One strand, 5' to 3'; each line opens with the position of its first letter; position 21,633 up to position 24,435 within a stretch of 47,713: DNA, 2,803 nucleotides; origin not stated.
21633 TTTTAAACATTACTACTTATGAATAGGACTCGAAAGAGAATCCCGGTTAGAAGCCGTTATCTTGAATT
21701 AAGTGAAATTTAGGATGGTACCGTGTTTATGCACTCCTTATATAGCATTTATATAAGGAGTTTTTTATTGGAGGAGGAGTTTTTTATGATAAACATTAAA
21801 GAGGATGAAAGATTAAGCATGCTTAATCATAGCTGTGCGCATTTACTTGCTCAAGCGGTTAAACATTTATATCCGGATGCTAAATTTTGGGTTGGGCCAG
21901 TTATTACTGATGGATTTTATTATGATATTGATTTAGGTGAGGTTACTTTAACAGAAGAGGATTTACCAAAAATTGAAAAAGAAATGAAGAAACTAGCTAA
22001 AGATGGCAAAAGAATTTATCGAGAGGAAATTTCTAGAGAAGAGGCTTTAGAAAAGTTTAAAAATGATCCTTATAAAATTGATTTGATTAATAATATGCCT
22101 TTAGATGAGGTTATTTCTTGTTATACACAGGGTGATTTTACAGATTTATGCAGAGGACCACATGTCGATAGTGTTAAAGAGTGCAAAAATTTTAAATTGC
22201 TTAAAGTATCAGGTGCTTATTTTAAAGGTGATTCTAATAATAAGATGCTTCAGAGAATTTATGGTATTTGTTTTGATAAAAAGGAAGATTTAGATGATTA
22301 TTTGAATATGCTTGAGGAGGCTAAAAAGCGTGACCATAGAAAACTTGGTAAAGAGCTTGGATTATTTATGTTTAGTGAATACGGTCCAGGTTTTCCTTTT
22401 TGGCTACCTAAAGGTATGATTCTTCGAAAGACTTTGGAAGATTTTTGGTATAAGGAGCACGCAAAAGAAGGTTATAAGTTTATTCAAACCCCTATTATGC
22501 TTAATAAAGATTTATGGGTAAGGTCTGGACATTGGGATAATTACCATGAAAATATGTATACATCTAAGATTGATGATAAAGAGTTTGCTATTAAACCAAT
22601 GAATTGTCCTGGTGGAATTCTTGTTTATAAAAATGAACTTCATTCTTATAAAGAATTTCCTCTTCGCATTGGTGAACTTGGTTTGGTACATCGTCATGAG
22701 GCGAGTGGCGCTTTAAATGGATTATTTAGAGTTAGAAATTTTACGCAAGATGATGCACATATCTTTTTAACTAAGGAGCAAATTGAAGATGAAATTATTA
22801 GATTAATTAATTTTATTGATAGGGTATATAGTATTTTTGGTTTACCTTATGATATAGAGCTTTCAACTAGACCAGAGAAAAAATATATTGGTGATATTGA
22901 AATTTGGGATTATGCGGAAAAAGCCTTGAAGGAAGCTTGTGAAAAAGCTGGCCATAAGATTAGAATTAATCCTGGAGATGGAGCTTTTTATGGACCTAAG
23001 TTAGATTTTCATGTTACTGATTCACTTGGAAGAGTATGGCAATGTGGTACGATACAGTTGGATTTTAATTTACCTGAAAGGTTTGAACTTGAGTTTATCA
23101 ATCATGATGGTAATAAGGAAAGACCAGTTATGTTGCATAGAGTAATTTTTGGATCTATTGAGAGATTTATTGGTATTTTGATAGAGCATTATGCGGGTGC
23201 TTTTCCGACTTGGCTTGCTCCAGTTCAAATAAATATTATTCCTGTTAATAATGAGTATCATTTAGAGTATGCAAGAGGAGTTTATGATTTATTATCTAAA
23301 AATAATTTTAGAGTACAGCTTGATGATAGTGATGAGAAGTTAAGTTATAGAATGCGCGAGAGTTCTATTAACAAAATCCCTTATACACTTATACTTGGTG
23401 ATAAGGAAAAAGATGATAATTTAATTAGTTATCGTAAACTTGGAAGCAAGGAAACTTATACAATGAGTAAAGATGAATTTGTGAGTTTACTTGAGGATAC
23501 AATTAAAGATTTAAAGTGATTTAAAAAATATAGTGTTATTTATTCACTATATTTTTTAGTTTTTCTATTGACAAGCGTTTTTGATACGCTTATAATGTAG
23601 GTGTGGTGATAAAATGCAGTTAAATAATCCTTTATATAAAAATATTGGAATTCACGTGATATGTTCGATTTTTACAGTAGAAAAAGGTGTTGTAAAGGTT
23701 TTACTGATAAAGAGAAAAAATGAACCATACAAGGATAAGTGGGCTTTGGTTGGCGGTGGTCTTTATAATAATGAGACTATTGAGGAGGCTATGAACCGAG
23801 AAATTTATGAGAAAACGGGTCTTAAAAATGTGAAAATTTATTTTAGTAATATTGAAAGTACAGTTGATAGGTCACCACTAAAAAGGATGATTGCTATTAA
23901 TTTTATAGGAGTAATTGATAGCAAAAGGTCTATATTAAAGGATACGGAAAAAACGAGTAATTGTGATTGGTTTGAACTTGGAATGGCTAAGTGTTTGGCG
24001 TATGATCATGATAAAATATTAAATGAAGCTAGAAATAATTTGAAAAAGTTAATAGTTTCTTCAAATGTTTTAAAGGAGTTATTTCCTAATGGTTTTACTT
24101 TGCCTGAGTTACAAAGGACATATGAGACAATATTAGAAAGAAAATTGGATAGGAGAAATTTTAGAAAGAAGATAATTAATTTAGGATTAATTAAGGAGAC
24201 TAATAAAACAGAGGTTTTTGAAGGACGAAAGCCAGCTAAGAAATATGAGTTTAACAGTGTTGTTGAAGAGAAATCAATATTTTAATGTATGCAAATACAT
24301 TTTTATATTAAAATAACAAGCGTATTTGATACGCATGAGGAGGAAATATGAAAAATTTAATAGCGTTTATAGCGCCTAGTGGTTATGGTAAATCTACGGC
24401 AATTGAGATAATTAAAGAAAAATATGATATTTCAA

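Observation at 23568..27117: NrtR-like regulator plus coupled operon: dNMP-kinase-like, radical-SAM::NDK-like fusion and two Dcd paralogues; candidate undescribed nucleotide-modifying (possibly antiviral) system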

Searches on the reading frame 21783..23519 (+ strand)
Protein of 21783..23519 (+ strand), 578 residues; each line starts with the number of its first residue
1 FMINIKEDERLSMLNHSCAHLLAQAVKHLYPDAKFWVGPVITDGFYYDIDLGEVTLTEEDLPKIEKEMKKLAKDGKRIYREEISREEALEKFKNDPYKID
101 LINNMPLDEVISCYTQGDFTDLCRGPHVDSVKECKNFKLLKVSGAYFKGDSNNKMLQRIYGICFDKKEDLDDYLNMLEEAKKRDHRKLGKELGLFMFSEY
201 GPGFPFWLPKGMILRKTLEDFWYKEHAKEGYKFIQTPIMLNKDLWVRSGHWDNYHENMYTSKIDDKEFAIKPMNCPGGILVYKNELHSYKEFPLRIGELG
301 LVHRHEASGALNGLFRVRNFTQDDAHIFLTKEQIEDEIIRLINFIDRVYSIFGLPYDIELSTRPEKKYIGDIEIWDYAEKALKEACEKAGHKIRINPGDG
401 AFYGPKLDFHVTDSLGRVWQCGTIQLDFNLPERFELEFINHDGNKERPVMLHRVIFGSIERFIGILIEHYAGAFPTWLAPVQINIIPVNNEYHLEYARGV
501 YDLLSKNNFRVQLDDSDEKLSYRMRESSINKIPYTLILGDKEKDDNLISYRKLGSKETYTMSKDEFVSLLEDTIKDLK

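Call 64: search_protein_families(library=pfam, proteins=[window:21783-23519:+], max_evalue=0.0001)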
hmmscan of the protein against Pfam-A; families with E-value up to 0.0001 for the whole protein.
window:21783-23519:+ (578 aa): 3 families
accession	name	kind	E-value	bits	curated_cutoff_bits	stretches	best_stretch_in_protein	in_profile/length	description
PF00587.30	tRNA-synt_2b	-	3.2e-48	164.6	29.3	1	259-470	1-179/179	tRNA synthetase class II core domain (G, H, P, S and T)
PF03129.25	HGTP_anticodon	-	4.1e-20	72.2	21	1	482-571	1-92/94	Anticodon binding domain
PF07973.19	tRNA_SAD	-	1.2e-17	64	24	1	111-160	1-44/44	Threonyl and Alanyl tRNA synthetase second additional domain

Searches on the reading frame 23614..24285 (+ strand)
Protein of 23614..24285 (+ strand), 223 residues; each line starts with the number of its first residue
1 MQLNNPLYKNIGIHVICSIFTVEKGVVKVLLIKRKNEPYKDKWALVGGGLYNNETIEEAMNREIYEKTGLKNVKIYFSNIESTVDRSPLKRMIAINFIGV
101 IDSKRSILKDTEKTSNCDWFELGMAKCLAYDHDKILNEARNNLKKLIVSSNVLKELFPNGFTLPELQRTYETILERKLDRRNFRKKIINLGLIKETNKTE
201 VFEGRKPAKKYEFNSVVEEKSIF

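Call 3: search_protein_families(library=pfam, proteins=[window:23614-24285:+], max_evalue=0.1)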
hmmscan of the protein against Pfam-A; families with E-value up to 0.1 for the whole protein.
window:23614-24285:+ (223 aa): 5 families
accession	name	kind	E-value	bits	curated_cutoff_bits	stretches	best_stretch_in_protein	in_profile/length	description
PF21906.2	NrtR_WHD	-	4.7e-20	71.9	27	1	155-213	3-61/61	NrtR DNA-binding winged helix domain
PF00293.34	NUDIX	-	9.1e-14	52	21.1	1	23-135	13-130/134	NUDIX domain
PF19368.5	AraR_C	-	2.7e-08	34.4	23.8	1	151-215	3-68/82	AraR C-terminal winged HTH domain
PF17941.7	PP_kinase_C_1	-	0.056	13.5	25.7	1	9-56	89-135/167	Polyphosphate kinase C-terminal domain 1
PF21652.2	YDR124W_N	-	0.06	13.7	27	0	145-182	26-63/67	YDR124W, N-terminal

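Call 4: search_protein_families(library=ncbifam, proteins=[window:23614-24285:+], max_evalue=0.1)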
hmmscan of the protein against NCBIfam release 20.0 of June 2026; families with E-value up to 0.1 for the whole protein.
window:23614-24285:+ (223 aa): 23 families
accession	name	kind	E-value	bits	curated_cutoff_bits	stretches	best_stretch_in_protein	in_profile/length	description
NF050029.2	TransRepNtr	equivalog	8.5e-34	117.1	400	1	13-214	22-226/245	ADPR responsive transcriptional repressor NtrR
NF003785.0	PRK05379.1-1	equivalog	4e-07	29.5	418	1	28-71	215-258/347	bifunctional nicotinamide-nucleotide adenylyltransferase/Nudix hydroxylase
NF001937.0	PRK00714.1-4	equivalog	1.6e-06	27.9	139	1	28-75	21-65/161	RNA pyrophosphohydrolase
NF003786.0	PRK05379.1-2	equivalog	2.8e-06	26.8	397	1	28-71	230-273/354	bifunctional nicotinamide-nucleotide adenylyltransferase/Nudix hydroxylase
NF003787.0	PRK05379.1-4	equivalog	3e-06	26.5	449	1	28-72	220-264/346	bifunctional nicotinamide-nucleotide adenylyltransferase/Nudix hydroxylase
NF003788.0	PRK05379.1-5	equivalog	6.5e-06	25.7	354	1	28-71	225-268/351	bifunctional nicotinamide-nucleotide adenylyltransferase/Nudix hydroxylase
NF001934.0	PRK00714.1-1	equivalog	7.1e-06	25.6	241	1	27-76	20-68/176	RNA pyrophosphohydrolase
NF003791.0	PRK05379.2-3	equivalog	1e-05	24.9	409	1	28-74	214-260/340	bifunctional nicotinamide-nucleotide adenylyltransferase/Nudix hydroxylase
NF012016.0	PRK15472.1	equivalog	1.5e-05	24.7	95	1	34-70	24-60/141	nucleoside triphosphatase NudI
NF006530.0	PRK08999.1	equivalog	3.3e-05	23.1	245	1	13-73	6-65/315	Nudix family hydrolase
NF006961.0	PRK09438.1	equivalog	5.5e-05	22.7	103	1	18-72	14-63/151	dihydroneopterin triphosphate diphosphatase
NF001938.0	PRK00714.1-5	equivalog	6.4e-05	22.4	116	1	34-75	32-79/172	RNA pyrophosphohydrolase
NF011963.0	PRK15434.1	subfamily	8.5e-05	22.3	146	1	19-71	21-73/159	GDP-mannose mannosyl hydrolase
NF001935.0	PRK00714.1-2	equivalog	9.9e-05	21.9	259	1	33-75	17-65/183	RNA pyrophosphohydrolase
NF001936.0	PRK00714.1-3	equivalog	0.00046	20.1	118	1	27-76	23-70/155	RNA pyrophosphohydrolase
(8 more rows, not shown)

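Call 5: search_protein_families(library=padloc, proteins=[window:23614-24285:+], max_evalue=0.1)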
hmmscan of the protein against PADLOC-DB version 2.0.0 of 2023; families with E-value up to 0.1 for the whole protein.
window:23614-24285:+ (223 aa): 1 family
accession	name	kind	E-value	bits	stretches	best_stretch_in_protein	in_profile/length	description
PDLC04899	PDC-S07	-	3.5e-07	28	1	13-71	7-63/135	-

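Call 6: search_protein_families(library=phrogs, proteins=[window:23614-24285:+], max_evalue=0.01)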
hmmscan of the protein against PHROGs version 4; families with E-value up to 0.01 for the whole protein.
window:23614-24285:+ (223 aa): 3 families
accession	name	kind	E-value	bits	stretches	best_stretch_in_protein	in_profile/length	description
phrog_1198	-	other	1.3e-22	81.8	1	27-219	49-252/253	MutT/NUDIX hydrolase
phrog_10313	-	other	5.1e-05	24.1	1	17-70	16-67/159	nudix hydrolase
phrog_19657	-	other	0.0025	18.8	0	36-79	54-98/176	nudix hydrolase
